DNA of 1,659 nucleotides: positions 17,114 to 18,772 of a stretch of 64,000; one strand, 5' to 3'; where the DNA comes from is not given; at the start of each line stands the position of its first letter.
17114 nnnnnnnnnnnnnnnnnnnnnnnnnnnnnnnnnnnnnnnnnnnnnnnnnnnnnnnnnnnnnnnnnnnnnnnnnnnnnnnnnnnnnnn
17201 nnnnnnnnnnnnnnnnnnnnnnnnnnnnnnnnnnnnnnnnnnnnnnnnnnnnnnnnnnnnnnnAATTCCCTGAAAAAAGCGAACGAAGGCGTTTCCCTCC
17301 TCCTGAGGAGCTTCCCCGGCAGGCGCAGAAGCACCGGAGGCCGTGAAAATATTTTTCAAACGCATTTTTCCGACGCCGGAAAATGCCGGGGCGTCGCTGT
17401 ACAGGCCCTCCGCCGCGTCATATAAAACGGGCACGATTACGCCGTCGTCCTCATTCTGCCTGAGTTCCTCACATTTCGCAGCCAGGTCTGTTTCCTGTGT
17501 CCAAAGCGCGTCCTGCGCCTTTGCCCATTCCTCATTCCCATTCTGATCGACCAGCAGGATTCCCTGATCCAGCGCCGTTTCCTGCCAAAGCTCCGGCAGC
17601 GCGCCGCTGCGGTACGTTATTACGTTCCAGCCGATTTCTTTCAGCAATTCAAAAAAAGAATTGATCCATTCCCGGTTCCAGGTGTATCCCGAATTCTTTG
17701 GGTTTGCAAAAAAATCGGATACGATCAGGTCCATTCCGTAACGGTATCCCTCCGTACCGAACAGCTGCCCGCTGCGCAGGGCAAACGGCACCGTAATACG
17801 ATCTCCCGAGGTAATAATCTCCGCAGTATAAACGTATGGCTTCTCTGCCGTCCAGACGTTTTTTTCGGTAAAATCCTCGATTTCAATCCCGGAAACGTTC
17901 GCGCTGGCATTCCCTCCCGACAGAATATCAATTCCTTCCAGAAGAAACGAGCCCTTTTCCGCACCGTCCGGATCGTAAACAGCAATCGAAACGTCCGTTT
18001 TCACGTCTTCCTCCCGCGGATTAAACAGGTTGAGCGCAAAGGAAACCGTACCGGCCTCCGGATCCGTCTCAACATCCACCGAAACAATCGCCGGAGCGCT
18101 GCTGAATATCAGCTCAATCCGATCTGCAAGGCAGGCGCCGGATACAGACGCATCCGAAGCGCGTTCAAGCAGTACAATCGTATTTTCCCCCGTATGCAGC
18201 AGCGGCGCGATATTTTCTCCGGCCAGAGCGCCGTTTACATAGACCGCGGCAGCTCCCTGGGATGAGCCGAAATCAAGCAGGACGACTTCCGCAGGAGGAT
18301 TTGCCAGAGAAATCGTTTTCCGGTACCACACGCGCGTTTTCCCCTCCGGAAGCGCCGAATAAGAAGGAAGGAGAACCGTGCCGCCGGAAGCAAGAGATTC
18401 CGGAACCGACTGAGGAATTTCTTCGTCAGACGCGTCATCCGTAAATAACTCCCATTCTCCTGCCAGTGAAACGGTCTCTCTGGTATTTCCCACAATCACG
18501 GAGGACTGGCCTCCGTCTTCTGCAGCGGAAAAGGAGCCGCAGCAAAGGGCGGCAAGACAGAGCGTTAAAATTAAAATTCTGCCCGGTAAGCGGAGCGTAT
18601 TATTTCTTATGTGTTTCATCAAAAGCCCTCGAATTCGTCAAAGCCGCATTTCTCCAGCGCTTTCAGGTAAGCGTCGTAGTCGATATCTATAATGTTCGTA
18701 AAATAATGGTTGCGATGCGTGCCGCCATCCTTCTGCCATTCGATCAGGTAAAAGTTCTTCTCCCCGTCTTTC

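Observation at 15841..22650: ftsY-PHP phosphoesterase-beta-mannosidase-permease fusion-ATPase operon without a binding-protein gene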

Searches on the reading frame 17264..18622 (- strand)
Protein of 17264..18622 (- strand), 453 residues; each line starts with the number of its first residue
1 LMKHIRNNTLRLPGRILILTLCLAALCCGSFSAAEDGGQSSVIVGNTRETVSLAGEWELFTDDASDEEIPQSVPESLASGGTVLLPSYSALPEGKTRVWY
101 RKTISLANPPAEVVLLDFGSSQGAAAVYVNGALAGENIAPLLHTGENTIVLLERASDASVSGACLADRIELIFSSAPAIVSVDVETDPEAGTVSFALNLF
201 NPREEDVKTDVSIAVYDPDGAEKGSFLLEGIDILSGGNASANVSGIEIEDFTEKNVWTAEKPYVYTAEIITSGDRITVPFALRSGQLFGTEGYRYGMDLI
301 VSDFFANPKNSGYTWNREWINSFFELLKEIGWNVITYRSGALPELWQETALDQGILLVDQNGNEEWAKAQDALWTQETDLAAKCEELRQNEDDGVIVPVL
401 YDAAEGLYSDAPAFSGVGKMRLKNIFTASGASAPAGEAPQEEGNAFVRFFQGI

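Call 7: find_homologous_proteins(query=window:17264-18622:-, max_evalue=0.001)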
Query seq(453 aa) (453 aa): 12 proteins with E <= 0.001 among 8000 candidates.
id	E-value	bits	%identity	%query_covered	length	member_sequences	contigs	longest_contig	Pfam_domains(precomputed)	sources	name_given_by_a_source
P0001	2.9e-277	938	92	100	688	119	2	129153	PF00528.28,PF00703.28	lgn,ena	-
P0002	2.2e-217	740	97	76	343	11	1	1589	-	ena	-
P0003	3.3e-157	542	56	99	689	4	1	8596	PF00528.28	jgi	-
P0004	4.0e-151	522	57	91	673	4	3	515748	PF00528.28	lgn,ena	-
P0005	1.2e-150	520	54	96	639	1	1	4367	PF00528.28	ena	-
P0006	5.1e-150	518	54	96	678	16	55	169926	PF00528.28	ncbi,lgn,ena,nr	ncbi:MAG: ABC transporter permease subunit [Clostridiales bacterium]|nr:ABC transporter permease sub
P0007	5.0e-114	400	42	97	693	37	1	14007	PF00528.28,PF00703.28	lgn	-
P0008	5.2e-114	400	42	98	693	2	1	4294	PF00528.28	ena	-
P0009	1.9e-112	394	42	98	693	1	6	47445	PF00528.28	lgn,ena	-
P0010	2.1e-112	394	42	98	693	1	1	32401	PF00528.28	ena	-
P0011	6.5e-112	393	42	98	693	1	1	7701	PF00528.28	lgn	-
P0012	7.3e-66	241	48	47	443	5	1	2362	PF00528.28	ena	-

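Call 10: find_encoding_contigs(protein=P0006, flank=10000, max_places=3)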
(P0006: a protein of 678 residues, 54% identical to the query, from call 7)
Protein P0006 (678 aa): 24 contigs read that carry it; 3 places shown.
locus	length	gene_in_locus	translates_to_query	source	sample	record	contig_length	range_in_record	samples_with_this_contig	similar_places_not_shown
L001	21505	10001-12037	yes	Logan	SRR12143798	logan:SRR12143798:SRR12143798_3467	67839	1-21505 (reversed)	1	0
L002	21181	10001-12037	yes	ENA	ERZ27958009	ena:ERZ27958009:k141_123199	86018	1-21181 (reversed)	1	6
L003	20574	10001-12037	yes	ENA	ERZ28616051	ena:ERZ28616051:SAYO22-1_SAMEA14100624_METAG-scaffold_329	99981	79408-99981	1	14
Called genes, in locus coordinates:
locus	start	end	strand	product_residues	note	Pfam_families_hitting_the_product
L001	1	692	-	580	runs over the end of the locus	PF00364:Biotin_lipoyl, PF25984:BSH_YknX (weak), PF02817:E3_binding, PF00198:2-oxoacid_dh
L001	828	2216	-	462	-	PF01546:Peptidase_M20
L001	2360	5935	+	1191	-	PF02463:SMC_N, PF13175:AAA_15, PF13304:AAA_21 (weak), PF13555:AAA_29 (weak), PF06470:SMC_hinge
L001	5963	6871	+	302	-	PF02881:SRP54_N, PF00448:SRP54, PF13604:AAA_30 (faint)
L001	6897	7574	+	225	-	PF02811:PHP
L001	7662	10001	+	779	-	PF02837:Glyco_hydro_2_N, PF22666:Glyco_hydro_2_N2, PF00703:Glyco_hydro_2 (weak)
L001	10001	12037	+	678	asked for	PF00528:BPD_transp_1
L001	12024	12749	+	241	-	PF02463:SMC_N, PF00005:ABC_tran, PF13304:AAA_21 (faint)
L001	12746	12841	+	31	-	-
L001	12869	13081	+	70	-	-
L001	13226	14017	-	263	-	-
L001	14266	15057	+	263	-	PF02311:AraC_binding (weak), PF12833:HTH_18, PF00165:HTH_AraC (weak)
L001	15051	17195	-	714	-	PF17132:Glyco_hydro_106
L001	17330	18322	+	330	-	PF00501:AMP-binding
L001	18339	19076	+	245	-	PF01012:ETF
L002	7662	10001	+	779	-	PF02837:Glyco_hydro_2_N, PF22666:Glyco_hydro_2_N2, PF00703:Glyco_hydro_2 (weak)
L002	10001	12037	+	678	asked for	PF00528:BPD_transp_1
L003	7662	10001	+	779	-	PF02837:Glyco_hydro_2_N, PF22666:Glyco_hydro_2_N2, PF00703:Glyco_hydro_2 (weak)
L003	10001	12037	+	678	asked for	PF00528:BPD_transp_1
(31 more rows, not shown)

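Call 11: find_encoding_contigs(protein=P0009, flank=10000, max_places=2)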
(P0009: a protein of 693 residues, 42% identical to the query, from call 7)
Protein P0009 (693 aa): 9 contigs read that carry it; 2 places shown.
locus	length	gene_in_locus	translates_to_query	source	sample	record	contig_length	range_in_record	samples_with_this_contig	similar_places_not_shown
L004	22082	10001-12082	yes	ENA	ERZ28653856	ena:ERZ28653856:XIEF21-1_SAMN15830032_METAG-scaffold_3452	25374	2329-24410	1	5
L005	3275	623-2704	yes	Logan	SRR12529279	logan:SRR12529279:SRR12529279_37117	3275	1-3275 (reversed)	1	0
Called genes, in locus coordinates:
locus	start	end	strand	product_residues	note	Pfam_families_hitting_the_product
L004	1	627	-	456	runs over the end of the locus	PF00890:FAD_binding_2 (faint), PF01134:GIDA (faint), PF01266:DAO (faint), PF07992:Pyr_redox_2, PF12831:FAD_oxidored (weak), PF13738:Pyr_redox_3, PF00070:Pyr_redox, PF02852:Pyr_redox_dim, +2 more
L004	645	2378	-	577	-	-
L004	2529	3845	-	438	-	-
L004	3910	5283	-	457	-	PF01546:Peptidase_M20, PF07687:M20_dimer (faint)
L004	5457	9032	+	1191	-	PF02463:SMC_N, PF13175:AAA_15, PF13304:AAA_21 (weak), PF06470:SMC_hinge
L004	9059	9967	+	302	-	PF02881:SRP54_N, PF00448:SRP54, PF13604:AAA_30 (faint)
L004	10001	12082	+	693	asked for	PF00528:BPD_transp_1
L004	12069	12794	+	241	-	PF02463:SMC_N (weak), PF00005:ABC_tran, PF13304:AAA_21 (faint)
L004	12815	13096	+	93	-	-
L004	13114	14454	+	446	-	PF13421:Band_7_1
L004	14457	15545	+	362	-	-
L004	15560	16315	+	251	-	PF04536:TPM_phosphatase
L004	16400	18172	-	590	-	-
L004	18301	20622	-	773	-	PF01963:TraB_PrgY_gumN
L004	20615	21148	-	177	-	-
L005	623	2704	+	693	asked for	PF00528:BPD_transp_1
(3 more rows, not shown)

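Call 13: find_encoding_contigs(protein=P0004, flank=10000, max_places=2)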
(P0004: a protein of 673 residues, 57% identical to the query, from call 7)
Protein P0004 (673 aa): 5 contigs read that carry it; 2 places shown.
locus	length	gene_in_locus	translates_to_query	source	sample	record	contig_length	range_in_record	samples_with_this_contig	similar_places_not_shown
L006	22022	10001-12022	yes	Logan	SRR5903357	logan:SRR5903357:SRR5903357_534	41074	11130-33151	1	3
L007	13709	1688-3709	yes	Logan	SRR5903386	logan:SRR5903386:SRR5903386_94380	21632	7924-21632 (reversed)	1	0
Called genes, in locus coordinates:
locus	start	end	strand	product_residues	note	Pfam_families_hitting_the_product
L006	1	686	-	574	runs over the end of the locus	PF00364:Biotin_lipoyl, PF07831:PYNP_C (faint), PF00364:Biotin_lipoyl, PF25984:BSH_YknX (weak), PF02817:E3_binding, PF00198:2-oxoacid_dh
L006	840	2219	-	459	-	PF01546:Peptidase_M20, PF07687:M20_dimer (faint)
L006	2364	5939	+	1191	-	PF02463:SMC_N, PF13304:AAA_21 (weak), PF13476:AAA_23, PF13555:AAA_29 (weak), PF06470:SMC_hinge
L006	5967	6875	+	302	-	PF02881:SRP54_N, PF00448:SRP54, PF13604:AAA_30 (weak)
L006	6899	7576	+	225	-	PF02811:PHP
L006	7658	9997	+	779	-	PF02837:Glyco_hydro_2_N, PF22666:Glyco_hydro_2_N2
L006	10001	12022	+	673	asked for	PF00528:BPD_transp_1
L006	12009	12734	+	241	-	PF02463:SMC_N, PF00005:ABC_tran, PF13304:AAA_21 (faint)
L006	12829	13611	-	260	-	-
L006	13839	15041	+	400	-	-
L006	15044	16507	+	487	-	PF00370:FGGY_N, PF02782:FGGY_C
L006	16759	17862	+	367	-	PF03422:CBM_6 (faint)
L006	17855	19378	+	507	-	-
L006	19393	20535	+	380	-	-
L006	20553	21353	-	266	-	PF02311:AraC_binding, PF07883:Cupin_2 (weak), PF12833:HTH_18, PF00165:HTH_AraC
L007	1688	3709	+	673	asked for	PF00528:BPD_transp_1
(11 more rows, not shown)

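Call 14: find_encoding_contigs(protein=P0003, flank=10000, max_places=2)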
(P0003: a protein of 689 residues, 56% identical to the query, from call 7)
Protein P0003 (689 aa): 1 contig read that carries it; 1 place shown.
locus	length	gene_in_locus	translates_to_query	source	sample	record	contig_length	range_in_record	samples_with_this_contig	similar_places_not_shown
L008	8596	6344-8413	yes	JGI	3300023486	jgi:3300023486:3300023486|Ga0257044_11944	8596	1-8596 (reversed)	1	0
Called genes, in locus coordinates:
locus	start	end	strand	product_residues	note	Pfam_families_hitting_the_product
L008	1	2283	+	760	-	?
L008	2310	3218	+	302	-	PF02881:SRP54_N, PF00448:SRP54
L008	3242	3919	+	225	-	PF02811:PHP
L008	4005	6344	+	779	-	PF02837:Glyco_hydro_2_N, PF22666:Glyco_hydro_2_N2, PF00703:Glyco_hydro_2 (weak)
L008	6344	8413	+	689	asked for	PF00528:BPD_transp_1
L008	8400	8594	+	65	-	?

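Call 18: search_solved_structures(query=A2, max_evalue=10, show_alignments=2)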
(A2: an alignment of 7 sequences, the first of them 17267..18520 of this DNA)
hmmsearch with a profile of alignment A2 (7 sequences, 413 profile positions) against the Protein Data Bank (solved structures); distinct sequences matched with E-value up to 10: 16.
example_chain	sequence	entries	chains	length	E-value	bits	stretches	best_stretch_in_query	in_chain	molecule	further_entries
8e72_A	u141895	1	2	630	4.6e-06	29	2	153-253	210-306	Glycosyl hydrolase family 2, TIM barrel domain protein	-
8dhv_A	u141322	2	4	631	4.7e-06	29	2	153-253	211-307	Glycosyl hydrolase family 2, TIM barrel domain protein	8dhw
9j6n_A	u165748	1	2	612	1.9e-05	27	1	17-118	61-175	Beta-D-galactofuranosidase 2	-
9j6m_A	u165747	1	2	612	1.9e-05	27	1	17-118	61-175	Beta-D-galactofuranosidase 2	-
6hpd_A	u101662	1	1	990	3.3e-05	26.1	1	4-119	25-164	Beta-galactosidase (GH2)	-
6u7i_A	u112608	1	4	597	8.4e-05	24.8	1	13-100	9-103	Beta-glucuronidase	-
6d89_C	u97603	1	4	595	0.00011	24.4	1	4-117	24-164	Beta-galactosidase/beta-glucuronidase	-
4jkk_A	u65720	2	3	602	0.00095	21.4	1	11-102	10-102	Beta-glucuronidase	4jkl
7kgy_A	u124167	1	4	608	0.0018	20.4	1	9-102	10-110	Beta-glucuronidase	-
6u7j_A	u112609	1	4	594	0.0032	19.6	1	13-99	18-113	Beta-glucuronidase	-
6d1n_A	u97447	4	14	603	0.0033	19.6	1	5-117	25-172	Beta-galactosidase/beta-glucuronidase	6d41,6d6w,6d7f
6eca_A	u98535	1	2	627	0.021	16.9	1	11-251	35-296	Beta-glucuronidase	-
6ed2_A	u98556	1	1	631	0.056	15.5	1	13-103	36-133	Glycosyl hydrolase family 2, TIM barrel domain protein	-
6d8k_A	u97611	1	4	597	0.084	14.9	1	211-264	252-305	Glycosyl hydrolase family 2, sugar binding domain protein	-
4r7f_A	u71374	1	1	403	0.15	14.1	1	80-202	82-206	Uncharacterized protein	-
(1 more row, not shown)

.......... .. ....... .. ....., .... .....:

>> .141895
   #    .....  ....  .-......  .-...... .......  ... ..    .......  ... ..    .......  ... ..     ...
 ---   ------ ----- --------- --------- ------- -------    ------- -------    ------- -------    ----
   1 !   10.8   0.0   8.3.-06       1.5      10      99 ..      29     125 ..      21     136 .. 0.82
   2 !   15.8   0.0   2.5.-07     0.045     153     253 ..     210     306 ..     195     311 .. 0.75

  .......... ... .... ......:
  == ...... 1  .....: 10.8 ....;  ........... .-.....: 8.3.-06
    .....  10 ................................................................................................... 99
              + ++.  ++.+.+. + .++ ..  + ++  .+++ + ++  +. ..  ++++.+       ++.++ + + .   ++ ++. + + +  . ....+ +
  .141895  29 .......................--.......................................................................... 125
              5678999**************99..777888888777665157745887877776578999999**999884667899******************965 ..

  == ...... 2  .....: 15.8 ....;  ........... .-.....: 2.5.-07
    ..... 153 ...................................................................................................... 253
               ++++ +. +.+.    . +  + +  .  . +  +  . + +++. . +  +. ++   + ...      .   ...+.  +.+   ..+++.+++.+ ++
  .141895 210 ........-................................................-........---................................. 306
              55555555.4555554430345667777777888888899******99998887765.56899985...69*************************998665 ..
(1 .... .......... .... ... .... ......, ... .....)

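Call 29: predict_structure(alignment_id=A2)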
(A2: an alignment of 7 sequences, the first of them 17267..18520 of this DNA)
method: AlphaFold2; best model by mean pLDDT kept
length: 418 residues; sequences in the alignment: 7
mean_pLDDT: 65.5   pTM: 0.54
mean pLDDT of the five models: 65.5, 65.3, 64.7, 64.2, 62.0
residues with pLDDT >= 90: 67; 70-90: 127; 50-70: 98; < 50: 126
segments of 3 or more residues with pLDDT < 50: 1-6, 54-56, 123-129, 251-262, 268-273, 276-280, 338-418
pLDDT, mean of each block of 10 residues (from residue 1): 47 77 81 75 75 55 83 83 75 91 90 88 46 79 85 88 89 94 90 94 89 86 63 88 76 37 49 48 62 55 61 65 61 53 42 41 32 30 34 32 31 31
secondary structure, 60 per line:
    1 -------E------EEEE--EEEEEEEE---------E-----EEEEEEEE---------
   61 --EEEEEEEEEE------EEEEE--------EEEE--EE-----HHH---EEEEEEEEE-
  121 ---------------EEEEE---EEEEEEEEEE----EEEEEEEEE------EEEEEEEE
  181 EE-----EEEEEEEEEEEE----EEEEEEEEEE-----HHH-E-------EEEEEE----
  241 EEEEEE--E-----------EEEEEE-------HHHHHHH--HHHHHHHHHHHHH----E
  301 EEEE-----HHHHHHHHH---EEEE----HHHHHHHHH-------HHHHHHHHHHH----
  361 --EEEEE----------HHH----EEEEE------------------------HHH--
elements in order: E15-18 E21-28 E44-51 E63-72 E79-83 E92-95 E111-119 E136-140 E144-153 E158-166 E173-182 E188-199 E204-213 E231-236 E241-246 E261-266 H274-280 H283-295 E300-304 H310-318 E322-325 H330-338 H346-356 E363-367 E385-389

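Call 32: fold_search(model_id=the predicted structure, library=pdb)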
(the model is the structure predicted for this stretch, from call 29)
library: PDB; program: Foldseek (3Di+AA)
matches with E <= 10: 1686; with E <= 0.001: 293
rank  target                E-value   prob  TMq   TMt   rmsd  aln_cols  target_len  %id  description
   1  4cuc_A                2.2e-16  1.00  0.44  0.24   9.8       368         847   18  Unravelling the multiple functions of the architecturally intricate Streptococcus pneumoniae beta-galactosidase, BgaA. (released 2014-08-20)
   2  7nit_A                2.3e-16  1.00  0.46  0.18   9.6       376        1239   16  X-ray structure of a multidomain BbgIII from Bifidobacterium bifidum (released 2021-12-22)
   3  6quc_A                3.0e-16  1.00  0.46  0.25   9.5       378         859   16  Truncated beta-galactosidase III from Bifidobacterium bifidum (released 2020-03-18)
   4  7nit_F                3.2e-16  1.00  0.47  0.18   9.5       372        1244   16  X-ray structure of a multidomain BbgIII from Bifidobacterium bifidum (released 2021-12-22)
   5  6qub_A                4.0e-16  1.00  0.45  0.24   9.5       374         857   16  Truncated beta-galactosidase III from Bifidobacterium bifidum in complex with galactose (released 2020-03-18)
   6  5dmy_A                4.7e-16  1.00  0.45  0.25   9.5       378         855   16  Beta-galactosidase - construct 33-930 (released 2016-10-05)
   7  7nit_C                7.4e-16  1.00  0.45  0.18   9.6       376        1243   16  X-ray structure of a multidomain BbgIII from Bifidobacterium bifidum (released 2021-12-22)
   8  5dmy_B                8.7e-16  1.00  0.45  0.25   9.4       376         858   16  Beta-galactosidase - construct 33-930 (released 2016-10-05)
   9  7nit_D                9.7e-16  1.00  0.45  0.18   9.6       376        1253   16  X-ray structure of a multidomain BbgIII from Bifidobacterium bifidum (released 2021-12-22)
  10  6qud                  1.4e-15  1.00  0.46  0.25  10.1       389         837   15  2-deoxy-galactose reaction intermediate of a Truncated beta-galactosidase III from Bifidobacterium bifidum (released 2020-03-18)
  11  4cu7                  2.9e-15  1.00  0.45  0.24   9.7       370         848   18  Unravelling the multiple functions of the architecturally intricate Streptococcus pneumoniae beta-galactosidase, BgaA (released 2014-08-20)
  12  7nit_B                3.3e-15  1.00  0.46  0.18   9.5       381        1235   16  X-ray structure of a multidomain BbgIII from Bifidobacterium bifidum (released 2021-12-22)
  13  4cu6                  4.8e-15  1.00  0.44  0.24   9.6       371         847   18  Unravelling the multiple functions of the architecturally intricate Streptococcus pneumoniae beta-galactosidase, BgaA (released 2014-08-20)
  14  7cwd                  8.3e-15  1.00  0.44  0.25   9.8       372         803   17  Crystal structure of beta-galactosidase II from Bacillus circulans in complex with beta-D-galactopyranosyl disaccharide (released 2020-12-09)
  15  5uj6_A                3.0e-14  1.00  0.46  0.25   9.5       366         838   18  Crystal Structure of Bacteroides Uniformis beta-glucuronidase (released 2017-06-28)
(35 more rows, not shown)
